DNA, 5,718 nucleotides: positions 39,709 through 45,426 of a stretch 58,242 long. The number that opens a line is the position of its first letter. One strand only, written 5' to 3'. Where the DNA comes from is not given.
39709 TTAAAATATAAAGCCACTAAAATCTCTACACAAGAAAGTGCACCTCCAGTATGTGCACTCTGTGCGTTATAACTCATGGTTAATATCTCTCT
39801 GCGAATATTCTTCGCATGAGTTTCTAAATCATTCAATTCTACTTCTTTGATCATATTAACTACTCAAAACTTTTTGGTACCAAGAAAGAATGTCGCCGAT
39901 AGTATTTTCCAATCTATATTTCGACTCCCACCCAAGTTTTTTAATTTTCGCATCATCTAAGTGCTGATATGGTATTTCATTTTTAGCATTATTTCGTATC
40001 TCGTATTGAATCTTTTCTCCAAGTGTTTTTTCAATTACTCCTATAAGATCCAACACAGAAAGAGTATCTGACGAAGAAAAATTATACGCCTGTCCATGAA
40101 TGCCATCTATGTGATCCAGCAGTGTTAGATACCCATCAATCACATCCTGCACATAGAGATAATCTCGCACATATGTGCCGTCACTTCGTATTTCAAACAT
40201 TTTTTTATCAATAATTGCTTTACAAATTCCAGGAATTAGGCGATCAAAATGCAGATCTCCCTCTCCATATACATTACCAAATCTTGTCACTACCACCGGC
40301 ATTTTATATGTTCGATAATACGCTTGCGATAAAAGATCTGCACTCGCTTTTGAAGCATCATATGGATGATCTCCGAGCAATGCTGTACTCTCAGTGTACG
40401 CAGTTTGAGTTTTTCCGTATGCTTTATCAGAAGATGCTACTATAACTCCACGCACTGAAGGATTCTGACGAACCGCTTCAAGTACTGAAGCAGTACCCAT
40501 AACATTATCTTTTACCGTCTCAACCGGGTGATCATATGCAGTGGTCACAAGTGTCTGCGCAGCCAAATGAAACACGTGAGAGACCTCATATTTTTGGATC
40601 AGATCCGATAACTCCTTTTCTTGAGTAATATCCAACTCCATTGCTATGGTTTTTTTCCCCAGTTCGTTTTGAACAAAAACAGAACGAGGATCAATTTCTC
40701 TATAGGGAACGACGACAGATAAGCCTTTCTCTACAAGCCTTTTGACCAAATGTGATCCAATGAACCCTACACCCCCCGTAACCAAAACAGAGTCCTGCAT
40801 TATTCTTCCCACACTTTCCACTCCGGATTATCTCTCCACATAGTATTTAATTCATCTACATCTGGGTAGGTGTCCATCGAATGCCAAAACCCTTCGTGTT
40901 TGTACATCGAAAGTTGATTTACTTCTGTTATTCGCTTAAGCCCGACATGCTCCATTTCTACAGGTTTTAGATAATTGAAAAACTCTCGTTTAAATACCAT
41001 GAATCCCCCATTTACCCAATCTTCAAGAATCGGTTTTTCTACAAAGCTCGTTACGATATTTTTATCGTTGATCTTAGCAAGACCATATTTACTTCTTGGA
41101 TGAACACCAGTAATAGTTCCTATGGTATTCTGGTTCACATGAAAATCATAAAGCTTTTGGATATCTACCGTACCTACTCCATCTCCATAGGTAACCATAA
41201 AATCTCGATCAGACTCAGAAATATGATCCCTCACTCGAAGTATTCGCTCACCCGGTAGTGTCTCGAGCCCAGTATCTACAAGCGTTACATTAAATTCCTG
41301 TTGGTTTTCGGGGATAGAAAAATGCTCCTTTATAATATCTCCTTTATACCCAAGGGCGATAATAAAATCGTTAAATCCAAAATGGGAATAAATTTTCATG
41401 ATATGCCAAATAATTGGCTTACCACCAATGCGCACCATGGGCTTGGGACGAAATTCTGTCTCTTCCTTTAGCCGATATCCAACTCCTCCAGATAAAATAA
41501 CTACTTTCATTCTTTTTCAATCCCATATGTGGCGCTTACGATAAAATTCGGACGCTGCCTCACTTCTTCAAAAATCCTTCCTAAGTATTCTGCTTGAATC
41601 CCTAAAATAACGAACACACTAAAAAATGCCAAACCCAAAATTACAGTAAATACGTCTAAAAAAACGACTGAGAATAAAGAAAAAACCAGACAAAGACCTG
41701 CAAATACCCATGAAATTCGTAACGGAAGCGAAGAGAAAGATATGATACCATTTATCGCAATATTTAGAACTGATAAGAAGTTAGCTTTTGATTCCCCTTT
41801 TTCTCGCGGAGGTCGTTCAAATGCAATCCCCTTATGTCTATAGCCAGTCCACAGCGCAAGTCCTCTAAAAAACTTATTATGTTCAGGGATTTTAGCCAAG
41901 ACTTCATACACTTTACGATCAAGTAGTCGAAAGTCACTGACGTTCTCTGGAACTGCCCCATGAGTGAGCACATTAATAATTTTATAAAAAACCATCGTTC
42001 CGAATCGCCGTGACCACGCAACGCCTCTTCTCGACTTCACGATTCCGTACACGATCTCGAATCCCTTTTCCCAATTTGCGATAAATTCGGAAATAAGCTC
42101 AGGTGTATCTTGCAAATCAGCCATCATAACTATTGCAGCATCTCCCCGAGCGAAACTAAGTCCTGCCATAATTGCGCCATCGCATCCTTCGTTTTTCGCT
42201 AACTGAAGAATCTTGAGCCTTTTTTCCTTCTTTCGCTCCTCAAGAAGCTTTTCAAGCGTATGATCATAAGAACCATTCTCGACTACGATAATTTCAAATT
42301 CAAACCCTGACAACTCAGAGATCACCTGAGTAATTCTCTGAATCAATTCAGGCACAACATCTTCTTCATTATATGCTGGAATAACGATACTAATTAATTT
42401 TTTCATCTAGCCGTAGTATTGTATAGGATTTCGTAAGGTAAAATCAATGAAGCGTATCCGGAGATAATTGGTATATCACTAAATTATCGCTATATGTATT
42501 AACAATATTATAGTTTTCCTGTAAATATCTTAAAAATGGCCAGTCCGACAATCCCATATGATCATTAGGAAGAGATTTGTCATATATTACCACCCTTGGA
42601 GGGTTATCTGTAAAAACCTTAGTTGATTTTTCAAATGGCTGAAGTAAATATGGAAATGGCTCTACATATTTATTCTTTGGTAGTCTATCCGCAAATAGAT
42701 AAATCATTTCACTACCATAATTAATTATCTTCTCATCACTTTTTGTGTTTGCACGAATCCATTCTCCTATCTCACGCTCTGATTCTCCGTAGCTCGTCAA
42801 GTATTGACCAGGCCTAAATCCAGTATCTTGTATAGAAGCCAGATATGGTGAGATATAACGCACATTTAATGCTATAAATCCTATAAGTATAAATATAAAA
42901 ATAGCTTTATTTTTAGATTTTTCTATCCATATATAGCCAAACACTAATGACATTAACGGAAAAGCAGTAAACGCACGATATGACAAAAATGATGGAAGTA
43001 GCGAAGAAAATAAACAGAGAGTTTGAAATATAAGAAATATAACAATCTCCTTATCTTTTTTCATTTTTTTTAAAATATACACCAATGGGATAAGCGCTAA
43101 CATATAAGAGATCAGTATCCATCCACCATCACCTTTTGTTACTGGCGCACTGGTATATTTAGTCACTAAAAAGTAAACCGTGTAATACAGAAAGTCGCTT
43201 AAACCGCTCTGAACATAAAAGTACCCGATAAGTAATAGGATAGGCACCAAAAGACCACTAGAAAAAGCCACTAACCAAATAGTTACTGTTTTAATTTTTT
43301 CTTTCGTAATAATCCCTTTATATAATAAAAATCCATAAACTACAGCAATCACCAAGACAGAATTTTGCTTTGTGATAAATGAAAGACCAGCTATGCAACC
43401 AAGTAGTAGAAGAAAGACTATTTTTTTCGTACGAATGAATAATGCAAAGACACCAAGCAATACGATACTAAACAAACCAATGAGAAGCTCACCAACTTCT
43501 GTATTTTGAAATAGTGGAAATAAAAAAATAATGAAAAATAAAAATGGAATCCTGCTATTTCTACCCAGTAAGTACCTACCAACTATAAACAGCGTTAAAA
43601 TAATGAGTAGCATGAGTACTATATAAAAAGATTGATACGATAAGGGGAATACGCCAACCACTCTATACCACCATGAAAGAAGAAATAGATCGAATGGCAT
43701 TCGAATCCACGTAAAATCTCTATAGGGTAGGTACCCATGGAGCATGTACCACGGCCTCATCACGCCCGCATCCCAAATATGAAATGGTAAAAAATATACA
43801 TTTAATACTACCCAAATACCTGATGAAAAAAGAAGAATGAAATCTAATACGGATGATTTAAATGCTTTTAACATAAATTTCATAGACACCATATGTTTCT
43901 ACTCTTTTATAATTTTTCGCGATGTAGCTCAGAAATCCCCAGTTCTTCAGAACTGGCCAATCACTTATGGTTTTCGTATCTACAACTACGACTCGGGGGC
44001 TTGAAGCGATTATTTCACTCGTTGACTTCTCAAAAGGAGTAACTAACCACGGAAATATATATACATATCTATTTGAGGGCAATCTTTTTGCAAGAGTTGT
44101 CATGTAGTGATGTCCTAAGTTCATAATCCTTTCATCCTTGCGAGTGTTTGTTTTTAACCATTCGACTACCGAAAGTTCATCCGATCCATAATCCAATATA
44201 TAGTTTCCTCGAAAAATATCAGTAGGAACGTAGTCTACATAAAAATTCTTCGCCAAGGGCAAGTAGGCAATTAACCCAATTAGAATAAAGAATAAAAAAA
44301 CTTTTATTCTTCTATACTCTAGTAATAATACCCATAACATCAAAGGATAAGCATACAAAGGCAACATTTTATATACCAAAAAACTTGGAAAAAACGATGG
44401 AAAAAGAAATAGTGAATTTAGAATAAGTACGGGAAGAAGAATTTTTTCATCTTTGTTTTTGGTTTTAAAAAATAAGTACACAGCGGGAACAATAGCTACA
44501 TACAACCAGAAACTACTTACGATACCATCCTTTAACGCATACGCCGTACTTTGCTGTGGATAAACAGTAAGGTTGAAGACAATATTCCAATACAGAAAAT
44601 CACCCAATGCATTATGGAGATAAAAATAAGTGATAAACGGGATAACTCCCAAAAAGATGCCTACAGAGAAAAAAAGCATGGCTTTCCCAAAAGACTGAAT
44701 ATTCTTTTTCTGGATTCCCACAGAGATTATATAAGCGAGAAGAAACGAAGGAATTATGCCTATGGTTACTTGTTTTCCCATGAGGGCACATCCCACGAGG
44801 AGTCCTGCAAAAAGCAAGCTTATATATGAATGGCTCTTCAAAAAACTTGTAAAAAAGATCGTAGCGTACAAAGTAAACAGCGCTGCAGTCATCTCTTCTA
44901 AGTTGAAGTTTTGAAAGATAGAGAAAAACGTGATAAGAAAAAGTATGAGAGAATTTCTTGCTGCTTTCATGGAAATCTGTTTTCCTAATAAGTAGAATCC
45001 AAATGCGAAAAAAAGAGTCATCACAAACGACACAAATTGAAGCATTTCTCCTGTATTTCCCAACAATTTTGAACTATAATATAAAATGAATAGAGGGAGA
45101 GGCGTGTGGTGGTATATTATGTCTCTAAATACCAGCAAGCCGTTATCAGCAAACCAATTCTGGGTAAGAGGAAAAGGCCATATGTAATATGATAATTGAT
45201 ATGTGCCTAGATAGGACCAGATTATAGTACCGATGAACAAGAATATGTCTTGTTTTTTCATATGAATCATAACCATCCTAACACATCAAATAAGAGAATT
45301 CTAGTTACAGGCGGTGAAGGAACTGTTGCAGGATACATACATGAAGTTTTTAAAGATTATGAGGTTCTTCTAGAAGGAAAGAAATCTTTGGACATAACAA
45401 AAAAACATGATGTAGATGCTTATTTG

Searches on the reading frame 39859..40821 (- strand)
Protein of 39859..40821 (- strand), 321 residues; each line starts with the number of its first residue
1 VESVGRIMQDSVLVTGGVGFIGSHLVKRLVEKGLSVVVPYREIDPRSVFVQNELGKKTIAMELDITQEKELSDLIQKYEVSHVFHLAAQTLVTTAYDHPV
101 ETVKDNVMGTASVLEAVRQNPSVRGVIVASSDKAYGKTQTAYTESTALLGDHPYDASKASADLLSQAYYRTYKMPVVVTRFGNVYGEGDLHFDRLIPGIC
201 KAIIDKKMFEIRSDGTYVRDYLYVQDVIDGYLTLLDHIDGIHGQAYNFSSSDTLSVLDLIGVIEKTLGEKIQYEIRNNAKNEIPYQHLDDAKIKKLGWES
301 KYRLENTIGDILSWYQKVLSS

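Call 6: search_protein_families(library=pfam, proteins=[window:39859-40821:-], max_evalue=0.01)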
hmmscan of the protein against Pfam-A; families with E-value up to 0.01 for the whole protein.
window:39859-40821:- (321 aa): 10 families
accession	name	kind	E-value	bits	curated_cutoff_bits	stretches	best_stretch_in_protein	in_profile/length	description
PF01370.27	Epimerase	-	9e-51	173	20.9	1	12-247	1-238/240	NAD dependent epimerase/dehydratase family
PF16363.11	GDP_Man_Dehyd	-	2.8e-49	168.8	27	1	13-309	1-330/332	GDP-mannose 4,6 dehydratase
PF02719.21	Polysacc_synt_2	-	2.3e-21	76.7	20.2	1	12-186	1-173/293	Polysaccharide biosynthesis protein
PF01073.25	3Beta_HSD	-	1.8e-16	60.5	22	1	13-229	1-223/280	3-beta hydroxysteroid dehydrogenase/isomerase family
PF04321.23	RmlD_sub_bind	-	2.5e-12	46.9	27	1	12-192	3-159/287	RmlD substrate binding domain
PF07993.18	NAD_binding_4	-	5.2e-11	42.6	20.1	1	14-194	1-220/258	Male sterility protein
PF00106.31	adh_short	-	4e-07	30.2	26.6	1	12-79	3-72/195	short chain dehydrogenase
PF08659.16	KR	-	1.2e-06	29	22.6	1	12-143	3-150/180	KR domain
PF13460.12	NAD_binding_10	-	7.3e-05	23.1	27.2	1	16-165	1-132/184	NAD(P)H-binding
PF05368.20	NmrA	-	0.00099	19.2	27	0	9-52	2-46/298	NmrA-like family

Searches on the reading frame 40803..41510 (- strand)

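Call 6: search_protein_families(library=pfam, proteins=[window:40803-41510:-], max_evalue=0.01)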
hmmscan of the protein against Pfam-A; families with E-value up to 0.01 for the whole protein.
window:40803-41510:- (236 aa): 2 families
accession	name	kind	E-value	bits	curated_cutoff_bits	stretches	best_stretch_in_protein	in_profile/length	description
PF00483.29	NTP_transferase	-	2.1e-23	83.6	21.2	1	2-210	1-218/245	Nucleotidyl transferase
PF12804.13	NTP_transf_3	-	5.9e-06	27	27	1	3-56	1-49/160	MobA-like NTP transferase domain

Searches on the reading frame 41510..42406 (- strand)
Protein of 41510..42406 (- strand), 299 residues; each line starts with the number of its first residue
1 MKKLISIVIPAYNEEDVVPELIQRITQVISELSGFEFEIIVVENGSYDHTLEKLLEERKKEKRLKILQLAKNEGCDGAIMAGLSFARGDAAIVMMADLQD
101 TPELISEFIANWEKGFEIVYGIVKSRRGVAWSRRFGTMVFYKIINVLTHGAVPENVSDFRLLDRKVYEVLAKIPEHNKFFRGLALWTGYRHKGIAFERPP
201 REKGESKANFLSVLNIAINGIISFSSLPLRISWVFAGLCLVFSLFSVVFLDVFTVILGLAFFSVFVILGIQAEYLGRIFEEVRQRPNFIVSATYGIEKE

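Call 6: search_protein_families(library=pfam, proteins=[window:41510-42406:-], max_evalue=0.01)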
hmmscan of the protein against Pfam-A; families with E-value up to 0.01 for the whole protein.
window:41510-42406:- (299 aa): 3 families
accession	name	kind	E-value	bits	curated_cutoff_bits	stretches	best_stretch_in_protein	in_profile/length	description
PF00535.33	Glycos_transf_2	-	8.7e-29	101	23.3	1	6-168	1-165/168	Glycosyl transferase family 2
PF13641.12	Glyco_tranf_2_3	-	0.00024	21.6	27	1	5-97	3-96/230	Glycosyltransferase like family 2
PF11735.13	CAP59_mtransfer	-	0.0029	17.7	28.8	1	7-66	4-63/242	Cryptococcal mannosyltransferase 1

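Call 26: search_protein_families(library=ncbifam, proteins=[window:41510-42406:-], max_evalue=0.001)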
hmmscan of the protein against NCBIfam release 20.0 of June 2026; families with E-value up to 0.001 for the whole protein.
window:41510-42406:- (299 aa): 17 families
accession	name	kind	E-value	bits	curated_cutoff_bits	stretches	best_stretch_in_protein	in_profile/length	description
NF047588.1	GlcsyltransPgfSStrep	equivalog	1.4e-64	218.3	500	1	5-293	3-305/308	glycosyltransferase PgfS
NF007986.1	PRK10714.1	equivalog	1.4e-39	136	529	1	4-292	7-310/316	undecaprenyl-phosphate 4-deoxy-4-formamido-L-arabinose transferase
TIGR03937.1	PgaC_IcaA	equivalog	1.5e-13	50.5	422.3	1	3-97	45-135/407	poly-beta-1,6-N-acetyl-D-glucosamine synthase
NF041875.1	EPS_EpsD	equivalog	2.8e-12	46.7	370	1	5-127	1-120/325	exopolysaccharide biosynthesis glycosyltransferase EpsD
NF038302.1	EPS_HpsE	equivalog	2.5e-09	36.6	300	1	5-62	3-58/307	hormogonium polysaccharide biosynthesis glycosyltransferase HpsE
TIGR03111.1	glyc2_xrt_Gpos1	hypoth_equivalog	3.6e-09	35.9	363.95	1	5-118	51-162/439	TIGR03111 family XrtG-associated glycosyltransferase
NF047683.1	TeichurnBiosyTuaG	equivalog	1.2e-08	34.9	400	1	2-97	5-96/252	teichuronic acid biosynthesis protein TuaG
NF010496.0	PRK13915.1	equivalog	1.3e-08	34.3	262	1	3-107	31-137/307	glucosyl-3-phosphoglycerate synthase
NF007482.0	PRK10073.1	equivalog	4.8e-08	32.4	423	1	3-101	6-99/334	glycosyltransferase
TIGR04283.1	glyco_like_mftF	equivalog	8.5e-08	32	182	1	5-101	1-86/221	TIGR04283 family arsenosugar biosynthesis glycosyltransferase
NF050050.1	ProtGlycPglI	equivalog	7.8e-06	25.5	500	1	4-121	3-117/306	GalNAc(5)-diNAcBac-PP-undecaprenol beta-1,3-glucosyltransferase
NF038299.1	EPS_HpsN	equivalog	2e-05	23.7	425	1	4-118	2-112/317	hormogonium polysaccharide biosynthesis glycosyltransferase HpsN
NF058614.1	PPMAGASynPpgS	equivalog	5.5e-05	22.7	370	1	7-91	4-76/226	polyprenyl-phospho-N-acetylgalactosaminyl synthase PpgS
TIGR04242.1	nodulat_NodC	equivalog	7.3e-05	21.9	550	1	5-110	50-154/395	chitooligosaccharide synthase NodC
TIGR01556.1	rhamnosyltran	subfamily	0.00012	21.4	200.55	1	23-111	8-93/281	rhamnosyltransferase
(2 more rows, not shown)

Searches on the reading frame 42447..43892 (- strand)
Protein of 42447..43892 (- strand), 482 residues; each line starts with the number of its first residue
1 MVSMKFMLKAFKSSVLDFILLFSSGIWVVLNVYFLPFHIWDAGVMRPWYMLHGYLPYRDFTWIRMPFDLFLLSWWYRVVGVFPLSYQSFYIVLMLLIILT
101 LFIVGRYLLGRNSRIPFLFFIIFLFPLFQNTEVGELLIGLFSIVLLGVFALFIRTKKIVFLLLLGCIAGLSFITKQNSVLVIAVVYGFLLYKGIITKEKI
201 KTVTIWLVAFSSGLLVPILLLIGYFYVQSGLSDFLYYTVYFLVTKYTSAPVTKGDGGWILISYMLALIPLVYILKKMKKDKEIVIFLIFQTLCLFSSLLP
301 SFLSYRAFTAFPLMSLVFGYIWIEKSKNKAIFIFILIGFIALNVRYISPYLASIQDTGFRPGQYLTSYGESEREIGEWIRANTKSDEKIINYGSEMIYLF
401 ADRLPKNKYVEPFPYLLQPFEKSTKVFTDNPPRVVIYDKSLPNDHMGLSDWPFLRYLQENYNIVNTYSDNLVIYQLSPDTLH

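Call 6: search_protein_families(library=pfam, proteins=[window:42447-43892:-], max_evalue=0.01)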
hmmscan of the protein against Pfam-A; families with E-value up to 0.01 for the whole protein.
window:42447-43892:- (482 aa): 1 family
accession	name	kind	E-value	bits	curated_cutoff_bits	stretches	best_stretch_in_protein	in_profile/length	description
PF13231.12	PMT_2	-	0.0068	17.1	26.1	1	66-216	4-154/160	Dolichyl-phosphate-mannose-protein mannosyltransferase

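Call 11: search_protein_families(library=ncbifam, proteins=[window:42447-43892:-], max_evalue=1)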
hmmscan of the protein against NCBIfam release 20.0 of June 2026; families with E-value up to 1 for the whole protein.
window:42447-43892:- (482 aa): 0 families

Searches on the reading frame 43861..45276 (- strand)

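Call 6: search_protein_families(library=pfam, proteins=[window:43861-45276:-], max_evalue=0.01)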
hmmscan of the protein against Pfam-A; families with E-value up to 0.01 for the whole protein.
window:43861-45276:- (472 aa): 1 family
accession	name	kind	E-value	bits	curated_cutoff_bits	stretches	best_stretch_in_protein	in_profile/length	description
PF13231.12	PMT_2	-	2.3e-10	41.3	26.1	1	56-214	1-157/160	Dolichyl-phosphate-mannose-protein mannosyltransferase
